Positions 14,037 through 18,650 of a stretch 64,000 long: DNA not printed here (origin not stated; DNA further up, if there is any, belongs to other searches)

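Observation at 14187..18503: Stand-alone 1438-aa glycosyltransferase with GT-B, coiled coil, GT-A and GT-B in one polypeptide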

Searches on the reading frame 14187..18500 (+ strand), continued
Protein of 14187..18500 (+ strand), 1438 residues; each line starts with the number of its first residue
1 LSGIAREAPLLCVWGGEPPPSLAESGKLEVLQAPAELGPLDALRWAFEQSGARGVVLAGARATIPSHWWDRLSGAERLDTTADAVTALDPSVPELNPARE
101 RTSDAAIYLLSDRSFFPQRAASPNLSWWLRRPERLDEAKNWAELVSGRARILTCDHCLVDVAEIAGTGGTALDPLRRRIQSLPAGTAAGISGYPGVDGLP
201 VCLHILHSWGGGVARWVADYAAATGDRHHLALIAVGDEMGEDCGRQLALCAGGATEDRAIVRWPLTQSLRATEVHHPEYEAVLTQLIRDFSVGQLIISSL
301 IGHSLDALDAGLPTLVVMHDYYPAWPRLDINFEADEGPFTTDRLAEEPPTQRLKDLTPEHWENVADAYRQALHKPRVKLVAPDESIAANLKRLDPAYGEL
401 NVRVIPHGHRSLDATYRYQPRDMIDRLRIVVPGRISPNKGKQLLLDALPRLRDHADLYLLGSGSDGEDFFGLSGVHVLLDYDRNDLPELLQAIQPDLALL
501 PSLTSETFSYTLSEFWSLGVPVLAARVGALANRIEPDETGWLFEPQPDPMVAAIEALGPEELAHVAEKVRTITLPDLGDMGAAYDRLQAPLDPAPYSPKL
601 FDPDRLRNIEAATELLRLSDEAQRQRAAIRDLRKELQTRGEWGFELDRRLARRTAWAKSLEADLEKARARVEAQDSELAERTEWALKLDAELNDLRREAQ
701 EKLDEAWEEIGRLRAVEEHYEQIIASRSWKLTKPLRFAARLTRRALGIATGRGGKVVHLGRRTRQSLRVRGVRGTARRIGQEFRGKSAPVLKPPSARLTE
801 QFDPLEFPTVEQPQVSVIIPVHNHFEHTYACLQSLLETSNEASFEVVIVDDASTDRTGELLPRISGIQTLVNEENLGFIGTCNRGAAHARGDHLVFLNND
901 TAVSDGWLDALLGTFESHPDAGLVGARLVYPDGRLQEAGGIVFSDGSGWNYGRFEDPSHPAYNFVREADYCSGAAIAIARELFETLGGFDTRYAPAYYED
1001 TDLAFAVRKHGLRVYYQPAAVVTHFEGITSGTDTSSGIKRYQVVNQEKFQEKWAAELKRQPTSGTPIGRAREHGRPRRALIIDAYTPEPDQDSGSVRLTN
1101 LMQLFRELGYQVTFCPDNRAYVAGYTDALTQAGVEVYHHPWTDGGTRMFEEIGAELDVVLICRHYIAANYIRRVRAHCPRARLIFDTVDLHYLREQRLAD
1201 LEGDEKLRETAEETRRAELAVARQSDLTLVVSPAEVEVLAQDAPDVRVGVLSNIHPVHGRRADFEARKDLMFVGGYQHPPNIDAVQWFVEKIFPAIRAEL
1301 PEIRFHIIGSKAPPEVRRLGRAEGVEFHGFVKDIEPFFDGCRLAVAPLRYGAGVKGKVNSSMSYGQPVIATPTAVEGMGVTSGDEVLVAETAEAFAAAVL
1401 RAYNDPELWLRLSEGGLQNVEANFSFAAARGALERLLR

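Call 9: find_homologous_proteins(query=window:14187-18500:+, max_evalue=1e-10)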
Query window:14187-18500:+ (1438 aa): 121 proteins with E <= 1e-10 among 8000 candidates; the best 120 are listed.
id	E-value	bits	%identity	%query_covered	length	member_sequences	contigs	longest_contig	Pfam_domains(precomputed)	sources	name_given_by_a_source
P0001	0.0e+0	1590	50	99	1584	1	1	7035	PF10111.15,PF13641.13,PF00534.27,PF13439.13,PF00535.33,PF13692.13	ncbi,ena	-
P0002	0.0e+0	1455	48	99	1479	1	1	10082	PF10111.15,PF13641.13,PF00534.27,PF13439.13,PF00535.33,PF13692.13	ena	-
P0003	0.0e+0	1436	49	99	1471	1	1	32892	PF10111.15,PF13641.13,PF00534.27,PF00535.33,PF13692.13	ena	-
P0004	0.0e+0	1419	50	97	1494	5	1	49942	PF10111.15,PF13641.13,PF00534.27,PF13524.13,PF00535.33,PF13692.13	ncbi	-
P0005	0.0e+0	1397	48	99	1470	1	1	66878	PF10111.15,PF13641.13,PF00534.27,PF00535.33,PF13692.13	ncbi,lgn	-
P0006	0.0e+0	1323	52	87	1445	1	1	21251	PF10111.15,PF13641.13,PF00534.27,PF00535.33,PF13692.13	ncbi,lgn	ncbi:MAG: glycosyltransferase [Pseudomonadota bacterium]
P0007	0.0e+0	1315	48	97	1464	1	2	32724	PF10111.15,PF13641.13,PF00534.27,PF13524.13,PF00535.33,PF13692.13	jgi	jgi:O-antigen biosynthesis protein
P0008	0.0e+0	1315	48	93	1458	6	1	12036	PF13632.13,PF10111.15,PF13641.13,PF00534.27,PF13524.13,PF00535.33,PF13692.13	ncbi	ncbi:MAG: glycosyltransferase [Pseudomonadota bacterium]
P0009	0.0e+0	1271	46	96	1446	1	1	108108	PF10111.15,PF13641.13,PF00534.27,PF00535.33,PF13692.13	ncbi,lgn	ncbi:MAG: glycosyltransferase [Lysobacterales bacterium]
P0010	0.0e+0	1260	46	99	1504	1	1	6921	PF10111.15,PF13641.13,PF00534.27,PF13439.13,PF00535.33,PF13692.13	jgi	-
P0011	0.0e+0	1260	47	97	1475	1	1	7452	PF10111.15,PF13641.13,PF00534.27,PF00535.33,PF13692.13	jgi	jgi:GT2 family glycosyltransferase/glycosyltransferase involved in cell wall biosynthesis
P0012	0.0e+0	1257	47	87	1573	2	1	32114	PF13641.13,PF00534.27,PF13524.13,PF19220.7,PF24161.2,PF00535.33,PF13692.13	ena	-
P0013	0.0e+0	1255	52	57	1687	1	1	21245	PF13641.13,PF00534.27,PF13524.13,PF19220.7,PF07889.18,PF24161.2,PF00535.33,PF13692.13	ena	-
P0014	0.0e+0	1252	48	87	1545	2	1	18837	PF13641.13,PF00534.27,PF13524.13,PF00535.33,PF13692.13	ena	-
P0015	0.0e+0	1251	48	87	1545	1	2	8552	PF13641.13,PF00534.27,PF13524.13,PF00535.33,PF13692.13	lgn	-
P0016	0.0e+0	1251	47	89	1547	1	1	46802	PF13641.13,PF00534.27,PF13524.13,PF00535.33,PF13692.13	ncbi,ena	-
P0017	0.0e+0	1245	44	99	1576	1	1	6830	PF10111.15,PF13641.13,PF24423.3,PF00534.27,PF13524.13,PF00535.33,PF13692.13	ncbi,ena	-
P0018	0.0e+0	1244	45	97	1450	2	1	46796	PF10111.15,PF13641.13,PF00534.27,PF00535.33,PF13692.13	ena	-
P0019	0.0e+0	1242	49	87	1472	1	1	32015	PF10111.15,PF13641.13,PF00534.27,PF13524.13,PF00535.33,PF13692.13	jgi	jgi:GT2 family glycosyltransferase/glycosyltransferase involved in cell wall biosynthesis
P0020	0.0e+0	1242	49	90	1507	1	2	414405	PF10111.15,PF13641.13,PF00534.27,PF13524.13,PF00535.33,PF13692.13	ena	-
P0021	0.0e+0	1237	46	98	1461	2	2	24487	PF10111.15,PF13641.13,PF00534.27,PF13524.13,PF00535.33,PF13692.13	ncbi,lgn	-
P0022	0.0e+0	1231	50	88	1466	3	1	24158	PF10111.15,PF13641.13,PF00534.27,PF13524.13,PF00535.33,PF13692.13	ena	-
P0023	0.0e+0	1230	56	56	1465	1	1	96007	PF10111.15,PF13641.13,PF00534.27,PF13524.13,PF00535.33,PF13692.13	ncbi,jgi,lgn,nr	ncbi:MAG: glycosyltransferase [Rhodanobacteraceae bacterium]|jgi:GT2 family glycosyltransferase/glyc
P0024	0.0e+0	1229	47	93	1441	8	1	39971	PF10111.15,PF13641.13,PF00534.27,PF13524.13,PF00535.33,PF13692.13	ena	-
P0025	0.0e+0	1212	45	97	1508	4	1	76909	PF13632.13,PF10111.15,PF13641.13,PF00534.27,PF13524.13,PF00535.33,PF13692.13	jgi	jgi:GT2 family glycosyltransferase/glycosyltransferase involved in cell wall biosynthesis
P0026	0.0e+0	1206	46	96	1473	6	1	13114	PF10111.15,PF13641.13,PF00534.27,PF13524.13,PF13439.13,PF00535.33,PF13692.13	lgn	-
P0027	0.0e+0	1203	49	87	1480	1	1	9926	PF10111.15,PF13641.13,PF00534.27,PF13524.13,PF00535.33,PF13692.13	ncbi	ncbi:MAG TPA: glycosyltransferase [Dokdonella sp.]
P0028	0.0e+0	1202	43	99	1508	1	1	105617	PF10111.15,PF13641.13,PF00534.27,PF13524.13,PF00535.33,PF13692.13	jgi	-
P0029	0.0e+0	1201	50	86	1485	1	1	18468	PF10111.15,PF13641.13,PF00534.27,PF13524.13,PF00535.33,PF13692.13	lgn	-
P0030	0.0e+0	1201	49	87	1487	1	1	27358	PF13632.13,PF10111.15,PF13641.13,PF00534.27,PF00535.33,PF13692.13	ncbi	-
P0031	0.0e+0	1197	46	97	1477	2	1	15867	PF10111.15,PF13641.13,PF00534.27,PF13524.13,PF00535.33,PF13692.13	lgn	-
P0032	0.0e+0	1194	50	86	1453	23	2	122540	PF10111.15,PF13641.13,PF00534.27,PF13524.13,PF00535.33,PF13692.13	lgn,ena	-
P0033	0.0e+0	1191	48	92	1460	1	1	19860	PF10111.15,PF13641.13,PF00534.27,PF13524.13,PF00535.33,PF13692.13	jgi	jgi:GT2 family glycosyltransferase/glycosyltransferase involved in cell wall biosynthesis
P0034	0.0e+0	1190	46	97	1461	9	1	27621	PF10111.15,PF13641.13,PF00534.27,PF13524.13,PF13439.13,PF00535.33,PF13692.13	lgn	-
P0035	0.0e+0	1189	47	86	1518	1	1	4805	PF10111.15,PF13641.13,PF00534.27,PF13524.13,PF00535.33,PF13692.13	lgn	-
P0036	0.0e+0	1189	46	86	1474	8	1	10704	PF10111.15,PF13641.13,PF00534.27,PF13524.13,PF00535.33,PF13692.13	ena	-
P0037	0.0e+0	1189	49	87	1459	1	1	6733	PF10111.15,PF13641.13,PF00534.27,PF13524.13,PF13439.13,PF00535.33,PF13692.13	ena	-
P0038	0.0e+0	1187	43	96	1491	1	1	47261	PF10111.15,PF13641.13,PF00534.27,PF13524.13,PF00535.33,PF13692.13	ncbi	-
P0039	0.0e+0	1185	47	86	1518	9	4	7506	PF10111.15,PF13641.13,PF00534.27,PF13524.13,PF00535.33,PF13692.13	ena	-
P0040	0.0e+0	1180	43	96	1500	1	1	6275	PF13712.13,PF13632.13,PF10111.15,PF13641.13,PF00534.27,PF13439.13,PF00535.33,PF13692.13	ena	-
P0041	0.0e+0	1176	44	100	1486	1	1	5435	PF10111.15,PF13641.13,PF00534.27,PF13439.13,PF00535.33,PF13692.13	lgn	-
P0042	0.0e+0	1176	48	87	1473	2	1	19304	PF10111.15,PF13641.13,PF00534.27,PF00535.33,PF13692.13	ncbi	ncbi:MAG: glycosyltransferase [Rhodanobacteraceae bacterium]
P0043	0.0e+0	1172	47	87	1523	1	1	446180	PF00534.27,PF13524.13,PF00535.33,PF13692.13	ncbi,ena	-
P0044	0.0e+0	1165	46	94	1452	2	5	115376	PF10111.15,PF13641.13,PF00534.27,PF13524.13,PF13439.13,PF00535.33,PF13692.13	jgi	jgi:GT2 family glycosyltransferase/glycosyltransferase involved in cell wall biosynthesis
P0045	0.0e+0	1147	41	96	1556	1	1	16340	PF10111.15,PF13641.13,PF00534.27,PF13524.13,PF00535.33,PF13692.13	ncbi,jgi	-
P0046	0.0e+0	1142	42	97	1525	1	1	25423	PF10111.15,PF13641.13,PF00534.27,PF13524.13,PF00535.33,PF13692.13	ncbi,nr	ncbi:MAG: glycosyltransferase [Xanthomonadales bacterium]|nr:glycosyltransferase [Xanthomonadales ba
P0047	0.0e+0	1141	44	97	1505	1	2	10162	PF10111.15,PF13641.13,PF00534.27,PF13524.13,PF00535.33,PF13692.13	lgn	-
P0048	0.0e+0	1138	45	88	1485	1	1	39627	PF10111.15,PF13641.13,PF00534.27,PF13524.13,PF00535.33,PF13692.13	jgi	-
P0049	0.0e+0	1134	46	90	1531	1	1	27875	PF10111.15,PF13641.13,PF00534.27,PF13524.13,PF00535.33,PF13692.13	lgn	-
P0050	0.0e+0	1133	46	86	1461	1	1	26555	PF10111.15,PF13641.13,PF00534.27,PF13524.13,PF00535.33,PF13692.13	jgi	-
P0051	0.0e+0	1131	43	98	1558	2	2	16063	PF10111.15,PF13641.13,PF00534.27,PF00535.33,PF13692.13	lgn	-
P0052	0.0e+0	1125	46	87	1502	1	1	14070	PF10111.15,PF13641.13,PF00534.27,PF13524.13,PF00535.33,PF13692.13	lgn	-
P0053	0.0e+0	1122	46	88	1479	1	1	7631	PF10111.15,PF13641.13,PF00534.27,PF00535.33,PF13692.13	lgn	-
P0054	0.0e+0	1120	45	87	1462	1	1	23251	PF10111.15,PF13641.13,PF00534.27,PF13524.13,PF00535.33,PF13692.13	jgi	jgi:O-antigen biosynthesis protein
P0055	0.0e+0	1118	43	94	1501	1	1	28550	PF10111.15,PF13641.13,PF00534.27,PF13524.13,PF00535.33,PF13692.13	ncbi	-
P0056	0.0e+0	1116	46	88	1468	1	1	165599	PF10111.15,PF13641.13,PF00534.27,PF13524.13,PF00535.33,PF13692.13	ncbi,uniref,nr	ncbi:glycosyltransferase [Wenzhouxiangella sediminis]|uniref:Glycosyltransferase n=1 Tax=Wenzhouxian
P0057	0.0e+0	1104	47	87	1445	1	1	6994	PF10111.15,PF13641.13,PF00534.27,PF13524.13,PF00535.33,PF13692.13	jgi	jgi:GT2 family glycosyltransferase/glycosyltransferase involved in cell wall biosynthesis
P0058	0.0e+0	1102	43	86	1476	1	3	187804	PF10111.15,PF13641.13,PF00534.27,PF00535.33,PF13692.13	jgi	jgi:O-antigen biosynthesis protein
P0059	0.0e+0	1101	45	88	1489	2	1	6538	PF13641.13,PF00534.27,PF13524.13,PF00535.33,PF13692.13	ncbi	-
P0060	0.0e+0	1101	38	88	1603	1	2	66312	PF13632.13,PF13641.13,PF00534.27,PF28256.1,PF13524.13,PF24161.2,PF28019.1,PF00535.33,PF13692.13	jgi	-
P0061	0.0e+0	1097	42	94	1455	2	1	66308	PF10111.15,PF13641.13,PF00534.27,PF13524.13,PF00535.33,PF13692.13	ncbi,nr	ncbi:glycosyltransferase [Wenzhouxiangella sp. 15181]|nr:glycosyltransferase [Wenzhouxiangella sp. 1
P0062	0.0e+0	1097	43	96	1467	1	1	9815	PF10111.15,PF13641.13,PF00534.27,PF00535.33,PF13692.13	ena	-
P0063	0.0e+0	1095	46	88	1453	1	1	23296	PF10111.15,PF13641.13,PF00534.27,PF13524.13,PF00535.33,PF13692.13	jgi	jgi:GT2 family glycosyltransferase/glycosyltransferase involved in cell wall biosynthesis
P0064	0.0e+0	1094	44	88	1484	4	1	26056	PF10111.15,PF13641.13,PF00534.27,PF13524.13,PF00535.33,PF13692.13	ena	-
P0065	0.0e+0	1088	45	86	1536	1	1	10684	PF10111.15,PF13641.13,PF00534.27,PF00535.33,PF13692.13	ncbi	-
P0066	0.0e+0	1086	45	88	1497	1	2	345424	PF10111.15,PF13641.13,PF00534.27,PF13524.13,PF13439.13,PF00535.33,PF13692.13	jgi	jgi:O-antigen biosynthesis protein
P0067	0.0e+0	1086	45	86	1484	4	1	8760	PF13641.13,PF00534.27,PF00535.33,PF13692.13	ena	-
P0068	0.0e+0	1086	45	86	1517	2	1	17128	PF10111.15,PF13641.13,PF00534.27,PF00535.33,PF13692.13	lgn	-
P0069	0.0e+0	1084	44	96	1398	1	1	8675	PF10111.15,PF13641.13,PF00534.27,PF13524.13,PF00535.33,PF13692.13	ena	-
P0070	0.0e+0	1083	44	86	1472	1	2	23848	PF10111.15,PF13641.13,PF00534.27,PF00535.33,PF13692.13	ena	-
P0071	0.0e+0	1082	42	97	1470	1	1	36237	PF10111.15,PF13641.13,PF00534.27,PF13524.13,PF00535.33,PF13692.13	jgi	-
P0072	0.0e+0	1082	43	88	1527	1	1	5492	PF10111.15,PF13641.13,PF00534.27,PF13524.13,PF00535.33,PF13692.13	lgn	-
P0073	0.0e+0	1082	44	86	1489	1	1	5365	PF10111.15,PF13641.13,PF00534.27,PF13524.13,PF00535.33,PF13692.13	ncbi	ncbi:MAG: glycosyltransferase [Wenzhouxiangella sp.]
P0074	0.0e+0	1081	44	86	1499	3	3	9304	PF10111.15,PF13641.13,PF00534.27,PF00535.33,PF13692.13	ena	-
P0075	0.0e+0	1079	44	86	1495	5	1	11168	PF10111.15,PF13641.13,PF00534.27,PF00535.33,PF13692.13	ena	-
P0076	0.0e+0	1079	44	86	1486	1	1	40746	PF13641.13,PF00534.27,PF00535.33,PF13692.13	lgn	-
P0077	0.0e+0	1075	44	88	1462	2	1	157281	PF10111.15,PF13641.13,PF00534.27,PF00535.33,PF13692.13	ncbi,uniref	ncbi:glycosyltransferase [Wenzhouxiangella sp. EGI_FJ10409]|uniref:glycosyltransferase n=1 Tax=Wenzh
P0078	0.0e+0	1074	42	96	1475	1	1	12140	PF13641.13,PF00534.27,PF00535.33,PF13692.13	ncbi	-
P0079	0.0e+0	1071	44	86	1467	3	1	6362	PF13641.13,PF00534.27,PF00535.33,PF13692.13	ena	-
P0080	0.0e+0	1068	41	98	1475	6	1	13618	PF10111.15,PF13641.13,PF00534.27,PF00535.33,PF13692.13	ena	-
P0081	0.0e+0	1067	42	86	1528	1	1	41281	PF10111.15,PF13641.13,PF00534.27,PF13524.13,PF00535.33,PF13692.13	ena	-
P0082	0.0e+0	1067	44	86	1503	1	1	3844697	PF10111.15,PF13641.13,PF00534.27,PF13524.13,PF13439.13,PF00535.33,PF13692.13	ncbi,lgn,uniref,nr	ncbi:glycosyltransferase [Wenzhouxiangella sp. AB-CW3]|uniref:glycosyltransferase n=1 Tax=Wenzhouxia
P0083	0.0e+0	1065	44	86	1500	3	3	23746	PF13632.13,PF10111.15,PF13641.13,PF00534.27,PF13524.13,PF00535.33,PF13692.13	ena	-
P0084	0.0e+0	1064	43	87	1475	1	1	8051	PF13632.13,PF10111.15,PF13641.13,PF00534.27,PF13524.13,PF00535.33,PF13692.13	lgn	-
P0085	0.0e+0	1064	44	88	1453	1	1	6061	PF13641.13,PF00534.27,PF13524.13,PF00535.33,PF13692.13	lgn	-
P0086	0.0e+0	1055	40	96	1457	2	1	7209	PF10111.15,PF13641.13,PF00534.27,PF13524.13,PF00535.33,PF13692.13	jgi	jgi:GT2 family glycosyltransferase/glycosyltransferase involved in cell wall biosynthesis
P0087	0.0e+0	1052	42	97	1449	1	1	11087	PF13632.13,PF10111.15,PF13641.13,PF00534.27,PF13524.13,PF00535.33,PF13692.13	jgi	jgi:GT2 family glycosyltransferase/glycosyltransferase involved in cell wall biosynthesis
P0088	0.0e+0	1045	42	97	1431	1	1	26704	PF10111.15,PF13641.13,PF00534.27,PF13524.13,PF00535.33,PF13692.13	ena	-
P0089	0.0e+0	1029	42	96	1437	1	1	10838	PF13632.13,PF10111.15,PF13641.13,PF00534.27,PF13524.13,PF00535.33,PF13692.13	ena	-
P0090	3.2e-296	1004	43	88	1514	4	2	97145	PF10111.15,PF13641.13,PF00534.27,PF13524.13,PF00535.33,PF13692.13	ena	-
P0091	1.7e-280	952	40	24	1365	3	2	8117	PF10111.15,PF13641.13,PF00534.27,PF13524.13,PF00535.33,PF13692.13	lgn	-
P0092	2.4e-223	762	41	69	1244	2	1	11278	PF13641.13,PF00534.27,PF00535.33,PF13692.13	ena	-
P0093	2.7e-134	467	36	62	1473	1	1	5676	PF10111.15,PF13641.13,PF00534.27,PF00535.33,PF13692.13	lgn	-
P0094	1.1e-98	349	30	49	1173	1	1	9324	PF13632.13,PF10111.15,PF13641.13,PF00534.27,PF00535.33,PF13692.13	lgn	-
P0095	2.0e-96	342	30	49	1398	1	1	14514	PF13632.13,PF10111.15,PF13641.13,PF00534.27,PF00535.33,PF13692.13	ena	-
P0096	1.6e-90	322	33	49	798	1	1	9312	PF00534.27,PF13692.13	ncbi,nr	ncbi:MAG: glycosyltransferase, partial [Xanthomonadales bacterium]|nr:glycosyltransferase [Xanthomon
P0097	1.3e-87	313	29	58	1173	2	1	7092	PF13632.13,PF10111.15,PF13641.13,PF00534.27,PF00535.33,PF13692.13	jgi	jgi:O-antigen biosynthesis protein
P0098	2.6e-87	312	38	30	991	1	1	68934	PF13641.13,PF00534.27,PF00535.33,PF13692.13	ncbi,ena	-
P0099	1.1e-83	300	36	48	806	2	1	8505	PF00534.27,PF13692.13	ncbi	ncbi:MAG: glycosyltransferase family 4 protein, partial [Dokdonella sp.]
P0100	5.5e-83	297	37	32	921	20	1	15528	PF13641.13,PF00534.27,PF00535.33,PF13692.13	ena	-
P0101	1.8e-76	276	37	27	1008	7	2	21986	PF13641.13,PF00534.27,PF00535.33,PF13692.13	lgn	-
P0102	4.9e-75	271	33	46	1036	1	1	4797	PF13641.13,PF00534.27,PF00535.33,PF13692.13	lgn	-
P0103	2.7e-70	255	35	39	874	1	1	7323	PF00534.27,PF13692.13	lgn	-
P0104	9.8e-70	253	36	28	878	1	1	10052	PF00534.27,PF13692.13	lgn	-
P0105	7.6e-68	247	34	35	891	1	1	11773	PF00534.27,PF13692.13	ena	-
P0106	1.1e-66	243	38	27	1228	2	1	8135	PF00534.27,PF13692.13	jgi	-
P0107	1.5e-65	240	38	27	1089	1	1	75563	PF00534.27,PF13692.13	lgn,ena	-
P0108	1.2e-64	237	37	25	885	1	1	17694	PF00534.27,PF13692.13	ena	-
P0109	1.7e-60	223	30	37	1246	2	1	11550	PF00534.27,PF13692.13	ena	-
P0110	1.1e-54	204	33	29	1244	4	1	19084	PF00534.27,PF13692.13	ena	-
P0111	1.0e-45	174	26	27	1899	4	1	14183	PF13469.13,PF10111.15,PF13641.13,PF00534.27,PF13524.13,PF00535.33,PF13692.13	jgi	jgi:GT2 family glycosyltransferase/glycosyltransferase involved in cell wall biosynthesis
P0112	2.5e-32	130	30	20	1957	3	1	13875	PF13632.13,PF13469.13,PF10111.15,PF13506.14,PF13641.13,PF00534.27,PF13579.13,PF13439.13,PF00535.33,PF20706.4,PF13692.13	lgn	-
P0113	3.7e-30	122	30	17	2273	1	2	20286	PF13489.13,PF13414.13,PF00132.31,PF00535.33,PF08241.19,PF13847.13,PF00515.35,PF13424.13,PF07719.24,PF20308.5,PF08003.18,PF13431.13,PF23914.2,PF10111.15,PF13506.14,PF25058.2,PF14602.13,PF13428.13,PF13712.13,PF14559.13,PF13641.13,PF13371.13,PF13649.13,PF12895.14,PF13432.13,PF13181.13,PF08242.19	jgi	jgi:GT2 family glycosyltransferase/acetyltransferase-like isoleucine patch superfamily enzyme/2-poly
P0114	2.3e-17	80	29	19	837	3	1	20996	PF13632.13,PF10111.15,PF13506.14,PF13641.13,PF03198.21,PF00535.33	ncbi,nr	ncbi:MAG: glycosyltransferase [Verrucomicrobiae bacterium]|nr:glycosyltransferase [Verrucomicrobiae 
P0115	2.6e-16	76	28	26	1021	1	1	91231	PF13641.13,PF00535.33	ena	-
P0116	1.6e-15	74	25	16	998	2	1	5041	PF13641.13,PF00535.33,PF13692.13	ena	-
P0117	8.0e-14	68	31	15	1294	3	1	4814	PF13632.13,PF13641.13,PF00535.33,PF01075.24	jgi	jgi:ADP-heptose:LPS heptosyltransferase/GT2 family glycosyltransferase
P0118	1.6e-13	67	28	16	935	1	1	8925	PF13641.13,PF00534.27,PF00535.33,PF13692.13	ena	-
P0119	2.5e-13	67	26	18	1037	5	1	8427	PF10111.15,PF13641.13,PF00534.27,PF00535.33,PF13692.13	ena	-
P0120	5.6e-11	59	29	16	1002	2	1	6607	PF13632.13,PF10111.15,PF13641.13,PF00535.33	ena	-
